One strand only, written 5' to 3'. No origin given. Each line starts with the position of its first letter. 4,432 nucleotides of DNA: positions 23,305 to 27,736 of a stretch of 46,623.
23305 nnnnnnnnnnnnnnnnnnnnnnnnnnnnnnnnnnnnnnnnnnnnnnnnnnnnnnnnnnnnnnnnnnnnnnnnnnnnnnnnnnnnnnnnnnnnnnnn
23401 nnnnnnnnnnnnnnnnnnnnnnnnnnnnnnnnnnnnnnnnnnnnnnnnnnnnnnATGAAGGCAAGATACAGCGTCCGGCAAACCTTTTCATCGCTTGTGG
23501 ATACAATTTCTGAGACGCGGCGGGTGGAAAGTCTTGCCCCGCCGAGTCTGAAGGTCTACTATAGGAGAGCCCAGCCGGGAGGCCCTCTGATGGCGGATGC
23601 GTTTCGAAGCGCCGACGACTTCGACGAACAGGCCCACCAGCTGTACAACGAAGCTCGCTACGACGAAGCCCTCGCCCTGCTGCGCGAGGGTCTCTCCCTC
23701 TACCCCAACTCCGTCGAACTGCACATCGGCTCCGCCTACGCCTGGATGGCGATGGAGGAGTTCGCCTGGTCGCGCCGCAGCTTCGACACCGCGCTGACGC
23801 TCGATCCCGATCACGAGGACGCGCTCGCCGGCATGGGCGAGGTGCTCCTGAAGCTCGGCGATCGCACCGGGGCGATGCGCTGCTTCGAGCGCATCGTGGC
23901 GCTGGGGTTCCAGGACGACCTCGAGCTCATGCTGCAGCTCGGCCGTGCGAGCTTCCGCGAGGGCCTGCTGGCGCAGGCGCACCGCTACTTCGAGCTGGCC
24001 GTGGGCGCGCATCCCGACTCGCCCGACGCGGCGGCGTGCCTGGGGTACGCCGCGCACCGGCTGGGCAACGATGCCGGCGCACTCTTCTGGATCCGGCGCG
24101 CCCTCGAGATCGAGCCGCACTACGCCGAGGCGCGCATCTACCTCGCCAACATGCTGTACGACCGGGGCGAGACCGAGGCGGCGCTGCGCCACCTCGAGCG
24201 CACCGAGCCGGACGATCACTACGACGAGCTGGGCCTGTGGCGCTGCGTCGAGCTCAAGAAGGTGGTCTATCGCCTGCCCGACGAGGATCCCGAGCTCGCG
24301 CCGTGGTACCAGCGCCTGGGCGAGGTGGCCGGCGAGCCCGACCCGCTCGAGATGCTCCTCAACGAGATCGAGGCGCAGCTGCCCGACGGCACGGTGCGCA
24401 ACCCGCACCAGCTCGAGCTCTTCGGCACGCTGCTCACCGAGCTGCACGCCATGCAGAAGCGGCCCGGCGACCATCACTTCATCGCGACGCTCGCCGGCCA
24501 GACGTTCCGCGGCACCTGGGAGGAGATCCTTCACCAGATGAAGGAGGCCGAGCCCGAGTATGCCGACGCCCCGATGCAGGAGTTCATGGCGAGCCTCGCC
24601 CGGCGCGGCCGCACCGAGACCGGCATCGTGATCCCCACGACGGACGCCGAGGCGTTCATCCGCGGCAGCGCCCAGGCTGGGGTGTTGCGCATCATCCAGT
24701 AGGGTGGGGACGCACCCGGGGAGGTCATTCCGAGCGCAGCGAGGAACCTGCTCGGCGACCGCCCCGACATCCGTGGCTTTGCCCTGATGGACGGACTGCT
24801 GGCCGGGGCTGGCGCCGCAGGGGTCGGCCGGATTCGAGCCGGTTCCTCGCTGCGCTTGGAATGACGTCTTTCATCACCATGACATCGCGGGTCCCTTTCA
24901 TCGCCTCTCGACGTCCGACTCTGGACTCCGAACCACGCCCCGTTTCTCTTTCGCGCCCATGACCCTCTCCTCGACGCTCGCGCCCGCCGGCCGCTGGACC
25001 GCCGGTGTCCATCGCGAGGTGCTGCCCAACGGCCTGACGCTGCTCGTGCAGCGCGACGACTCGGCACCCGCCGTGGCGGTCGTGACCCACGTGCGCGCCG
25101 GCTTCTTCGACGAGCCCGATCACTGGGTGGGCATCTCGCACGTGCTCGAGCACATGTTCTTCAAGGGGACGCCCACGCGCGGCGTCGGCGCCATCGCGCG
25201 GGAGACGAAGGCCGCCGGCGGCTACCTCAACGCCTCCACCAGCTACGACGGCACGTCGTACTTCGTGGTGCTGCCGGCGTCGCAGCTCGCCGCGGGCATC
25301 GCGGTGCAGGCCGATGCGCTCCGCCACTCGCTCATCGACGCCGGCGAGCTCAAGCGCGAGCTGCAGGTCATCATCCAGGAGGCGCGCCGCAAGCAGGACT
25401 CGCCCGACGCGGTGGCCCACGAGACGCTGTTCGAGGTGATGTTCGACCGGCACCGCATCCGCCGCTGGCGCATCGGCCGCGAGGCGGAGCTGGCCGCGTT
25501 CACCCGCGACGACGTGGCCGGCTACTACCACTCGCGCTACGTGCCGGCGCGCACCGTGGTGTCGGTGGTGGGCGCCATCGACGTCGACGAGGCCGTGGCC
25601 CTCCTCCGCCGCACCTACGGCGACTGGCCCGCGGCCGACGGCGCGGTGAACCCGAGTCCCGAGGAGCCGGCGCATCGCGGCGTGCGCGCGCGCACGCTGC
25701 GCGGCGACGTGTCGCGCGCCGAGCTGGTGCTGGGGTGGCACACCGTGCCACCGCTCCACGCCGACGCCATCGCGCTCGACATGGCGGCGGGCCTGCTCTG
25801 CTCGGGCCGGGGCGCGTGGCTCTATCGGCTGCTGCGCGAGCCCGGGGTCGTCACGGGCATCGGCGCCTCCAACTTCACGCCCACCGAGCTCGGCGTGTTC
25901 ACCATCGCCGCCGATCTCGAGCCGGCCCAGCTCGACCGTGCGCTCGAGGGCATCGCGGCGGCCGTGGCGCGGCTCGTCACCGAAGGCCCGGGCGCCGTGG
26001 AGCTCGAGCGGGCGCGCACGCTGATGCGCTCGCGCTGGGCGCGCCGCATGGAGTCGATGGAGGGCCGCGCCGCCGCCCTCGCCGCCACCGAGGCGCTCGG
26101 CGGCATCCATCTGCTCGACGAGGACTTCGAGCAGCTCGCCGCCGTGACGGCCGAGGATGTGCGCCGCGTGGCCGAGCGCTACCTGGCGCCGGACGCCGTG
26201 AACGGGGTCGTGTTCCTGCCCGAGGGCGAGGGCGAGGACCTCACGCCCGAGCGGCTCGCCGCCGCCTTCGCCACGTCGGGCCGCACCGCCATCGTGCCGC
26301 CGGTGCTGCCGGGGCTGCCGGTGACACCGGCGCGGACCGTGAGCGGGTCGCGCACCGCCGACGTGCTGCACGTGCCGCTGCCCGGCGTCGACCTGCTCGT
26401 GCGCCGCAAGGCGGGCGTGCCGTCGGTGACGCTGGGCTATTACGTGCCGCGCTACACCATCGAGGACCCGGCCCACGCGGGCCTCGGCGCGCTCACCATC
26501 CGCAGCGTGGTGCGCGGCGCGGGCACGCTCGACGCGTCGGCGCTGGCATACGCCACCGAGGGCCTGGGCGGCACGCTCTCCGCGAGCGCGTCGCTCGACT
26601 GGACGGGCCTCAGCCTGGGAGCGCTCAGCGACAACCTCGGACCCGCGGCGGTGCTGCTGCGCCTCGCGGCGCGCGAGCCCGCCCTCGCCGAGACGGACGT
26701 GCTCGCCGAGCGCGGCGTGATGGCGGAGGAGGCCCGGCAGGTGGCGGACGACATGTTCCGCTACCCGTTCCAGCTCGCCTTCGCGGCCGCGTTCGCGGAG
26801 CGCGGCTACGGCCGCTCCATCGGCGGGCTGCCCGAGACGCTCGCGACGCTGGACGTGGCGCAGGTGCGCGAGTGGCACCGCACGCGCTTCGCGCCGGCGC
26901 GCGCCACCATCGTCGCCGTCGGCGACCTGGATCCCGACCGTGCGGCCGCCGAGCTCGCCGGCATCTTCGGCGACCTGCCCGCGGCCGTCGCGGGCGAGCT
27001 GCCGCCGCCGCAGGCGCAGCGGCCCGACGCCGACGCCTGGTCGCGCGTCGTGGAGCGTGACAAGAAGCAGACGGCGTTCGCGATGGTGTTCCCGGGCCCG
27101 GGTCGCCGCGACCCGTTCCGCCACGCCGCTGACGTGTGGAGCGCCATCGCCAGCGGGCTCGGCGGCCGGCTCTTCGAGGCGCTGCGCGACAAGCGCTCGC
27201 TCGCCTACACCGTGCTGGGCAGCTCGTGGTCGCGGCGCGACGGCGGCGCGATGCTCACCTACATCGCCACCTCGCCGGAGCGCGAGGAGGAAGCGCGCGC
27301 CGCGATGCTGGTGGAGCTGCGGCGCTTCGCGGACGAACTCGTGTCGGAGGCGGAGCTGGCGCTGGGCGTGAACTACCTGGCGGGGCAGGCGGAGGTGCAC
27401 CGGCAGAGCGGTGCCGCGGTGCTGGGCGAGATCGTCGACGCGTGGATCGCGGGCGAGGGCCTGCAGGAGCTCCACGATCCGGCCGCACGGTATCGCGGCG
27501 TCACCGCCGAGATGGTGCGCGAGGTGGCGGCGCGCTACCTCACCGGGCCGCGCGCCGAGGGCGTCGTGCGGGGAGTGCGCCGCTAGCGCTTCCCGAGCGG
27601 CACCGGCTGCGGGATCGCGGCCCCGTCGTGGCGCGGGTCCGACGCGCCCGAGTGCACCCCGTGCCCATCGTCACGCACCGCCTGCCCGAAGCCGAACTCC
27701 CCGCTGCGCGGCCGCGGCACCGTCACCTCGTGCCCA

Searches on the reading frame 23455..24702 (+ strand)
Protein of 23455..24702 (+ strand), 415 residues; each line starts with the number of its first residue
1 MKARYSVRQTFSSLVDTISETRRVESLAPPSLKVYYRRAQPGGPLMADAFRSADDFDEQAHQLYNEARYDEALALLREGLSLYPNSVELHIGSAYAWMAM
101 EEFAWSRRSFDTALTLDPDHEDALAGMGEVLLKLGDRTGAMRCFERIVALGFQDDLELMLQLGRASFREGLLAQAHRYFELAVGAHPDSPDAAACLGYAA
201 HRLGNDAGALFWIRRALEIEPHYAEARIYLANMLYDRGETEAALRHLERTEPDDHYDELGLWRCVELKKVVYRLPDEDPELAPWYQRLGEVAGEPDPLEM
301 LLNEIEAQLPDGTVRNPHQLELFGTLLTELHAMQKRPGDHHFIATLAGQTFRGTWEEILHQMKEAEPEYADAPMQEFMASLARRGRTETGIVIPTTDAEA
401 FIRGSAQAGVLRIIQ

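Call 30: search_protein_families(library=pfam, proteins=[window:23455-24702:+], max_evalue=0.0001)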
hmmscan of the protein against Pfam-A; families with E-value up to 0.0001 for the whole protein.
window:23455-24702:+ (415 aa): 14 families
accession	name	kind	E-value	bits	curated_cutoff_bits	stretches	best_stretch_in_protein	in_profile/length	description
PF07719.23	TPR_2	-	2.7e-21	74.3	27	0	191-223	2-34/34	Tetratricopeptide repeat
PF14559.12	TPR_19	-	1.4e-18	67.4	25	1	214-254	15-55/68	Tetratricopeptide repeat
PF13428.12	TPR_14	-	2.2e-17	62.2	23.5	0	60-94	8-42/44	Tetratricopeptide repeat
PF00515.34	TPR_1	-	2.9e-14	52.6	27.8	0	195-223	6-34/34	Tetratricopeptide repeat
PF13432.12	TPR_16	-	1.2e-11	45.3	32.7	0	160-222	1-63/65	Tetratricopeptide repeat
PF13431.12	TPR_17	-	3.3e-11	43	24.4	0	214-244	3-33/34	Tetratricopeptide repeat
PF13414.12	TPR_11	-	5.1e-11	42.5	26.8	0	110-135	17-42/42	TPR repeat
PF13181.12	TPR_8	-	1.4e-09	37.8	25.7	0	196-222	7-33/34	Tetratricopeptide repeat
PF12895.13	ANAPC3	-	1.4e-07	32.1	27.2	0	207-250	6-49/82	Anaphase-promoting complex, cyclosome, subunit 3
PF13371.12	TPR_9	-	3.9e-06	27.2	35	0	136-194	10-67/73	Tetratricopeptide repeat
PF23914.1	TPR_CcmH_CycH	-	4.4e-06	27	42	0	95-182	58-147/158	Cytochrome c-type biogenesis protein H TPR domain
PF13374.12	TPR_10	-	1.1e-05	25.7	27.5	0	224-249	2-27/42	Tetratricopeptide repeat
PF13174.12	TPR_6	-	1.9e-05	25.4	26.3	0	123-149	2-28/33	Tetratricopeptide repeat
PF13429.12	TPR_15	-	9.6e-05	22.4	26.2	0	195-245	219-269/280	Tetratricopeptide repeat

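Call 49: search_protein_families(library=ncbifam, proteins=[window:23455-24702:+], max_evalue=0.00001)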
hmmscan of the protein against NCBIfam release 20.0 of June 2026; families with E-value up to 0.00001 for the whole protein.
window:23455-24702:+ (415 aa): 10 families
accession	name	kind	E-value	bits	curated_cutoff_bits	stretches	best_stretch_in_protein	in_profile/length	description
NF040959.1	MamA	equivalog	1.5e-17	63.8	200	1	56-220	40-203/204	magnetosome protein MamA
TIGR02552.1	LcrH_SycD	equivalog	3.9e-16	59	104.8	1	58-150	23-115/136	SycD/LcrH family type III secretion system chaperone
TIGR02917.1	PEP_TPR_lipo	equivalog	1.6e-15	56.1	312.2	1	67-251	139-322/899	XrtA/PEP-CTERM system TPR-repeat protein PrsT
TIGR02521.1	type_IV_pilW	equivalog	4.7e-12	46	154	1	88-250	32-195/234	type IV pilus biogenesis/stability protein PilW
NF033762.1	social_mot_Tgl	equivalog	2.1e-10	40.4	225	1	157-256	32-132/252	social motility TPR repeat lipoprotein Tgl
NF052415.1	T3SS_chap_SctY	equivalog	1.4e-08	35.1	70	0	111-179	30-100/106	type III secretion apparatus assembly chaperone SctY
NF033920.0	C39_PA2778_fam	equivalog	4.8e-08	32.7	150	0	172-249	172-249/255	PA2778 family cysteine peptidase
TIGR02795.1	tol_pal_ybgF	equivalog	8.4e-08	32.8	90.1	0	57-148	6-103/119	tol-pal system protein YbgF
TIGR00540.1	TPR_hemY_coli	hypoth_equivalog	3.3e-07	29.4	142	0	154-207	324-376/385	heme biosynthesis-associated TPR protein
TIGR00990.1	3a0801s09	subfamily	1.5e-06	27.2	757.25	0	68-150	489-571/615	mitochondrial import receptor subunit TOM70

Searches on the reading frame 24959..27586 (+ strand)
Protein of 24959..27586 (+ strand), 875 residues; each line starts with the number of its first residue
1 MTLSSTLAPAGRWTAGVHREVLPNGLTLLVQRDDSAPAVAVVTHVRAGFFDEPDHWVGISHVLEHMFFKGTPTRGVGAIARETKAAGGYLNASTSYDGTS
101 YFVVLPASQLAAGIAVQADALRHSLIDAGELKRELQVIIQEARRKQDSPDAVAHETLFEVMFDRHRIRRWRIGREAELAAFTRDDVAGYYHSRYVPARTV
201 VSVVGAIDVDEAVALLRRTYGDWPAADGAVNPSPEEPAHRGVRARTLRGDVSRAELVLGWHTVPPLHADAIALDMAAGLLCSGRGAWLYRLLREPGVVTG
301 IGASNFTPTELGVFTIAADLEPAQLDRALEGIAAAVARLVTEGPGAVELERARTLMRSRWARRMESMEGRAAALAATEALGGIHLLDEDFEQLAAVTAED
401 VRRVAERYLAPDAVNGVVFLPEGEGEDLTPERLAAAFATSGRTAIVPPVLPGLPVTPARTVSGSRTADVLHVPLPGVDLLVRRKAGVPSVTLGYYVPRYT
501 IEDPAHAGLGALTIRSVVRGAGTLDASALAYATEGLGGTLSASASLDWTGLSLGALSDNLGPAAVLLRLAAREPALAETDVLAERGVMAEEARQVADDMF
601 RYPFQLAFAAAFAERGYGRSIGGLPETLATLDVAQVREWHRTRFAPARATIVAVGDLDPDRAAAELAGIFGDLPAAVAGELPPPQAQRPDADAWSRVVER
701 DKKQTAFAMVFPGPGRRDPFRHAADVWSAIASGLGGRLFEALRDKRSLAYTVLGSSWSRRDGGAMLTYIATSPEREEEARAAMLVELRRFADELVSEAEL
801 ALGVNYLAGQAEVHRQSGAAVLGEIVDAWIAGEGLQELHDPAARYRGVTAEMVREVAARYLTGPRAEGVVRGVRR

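Call 31: search_protein_families(library=pfam, proteins=[window:24959-27586:+], max_evalue=0.0001)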
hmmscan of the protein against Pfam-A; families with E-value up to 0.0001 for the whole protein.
window:24959-27586:+ (875 aa): 2 families
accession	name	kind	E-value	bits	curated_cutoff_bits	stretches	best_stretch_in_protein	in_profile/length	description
PF05193.26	Peptidase_M16_C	-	3.4e-56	190.4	23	2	181-354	2-179/181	Peptidase M16 inactive domain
PF00675.25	Peptidase_M16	-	1.6e-26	93.4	22.3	1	30-166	4-140/149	Insulinase (Peptidase family M16)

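Call 49: search_protein_families(library=ncbifam, proteins=[window:24959-27586:+], max_evalue=0.00001)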
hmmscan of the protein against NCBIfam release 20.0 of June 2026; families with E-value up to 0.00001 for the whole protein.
window:24959-27586:+ (875 aa): 4 families
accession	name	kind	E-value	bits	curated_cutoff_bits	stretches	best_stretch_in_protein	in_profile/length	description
NF047422.1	YfmF_fam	equivalog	1.6e-24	86.6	285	2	131-407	124-400/412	EF-P 5-aminopentanol modification-associated protein YfmF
TIGR02110.1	PQQ_syn_pqqF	equivalog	8.2e-24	84.3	320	1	19-235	2-221/697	pyrroloquinoline quinone biosynthesis protein PqqF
NF047421.1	YfmH_fam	equivalog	4.8e-18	65.6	250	1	58-415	61-417/425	EF-P 5-aminopentanol modification-associated protein YfmH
NF011681.0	PRK15101.1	equivalog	1.1e-10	40.3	765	1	22-180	49-208/961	pitrilysin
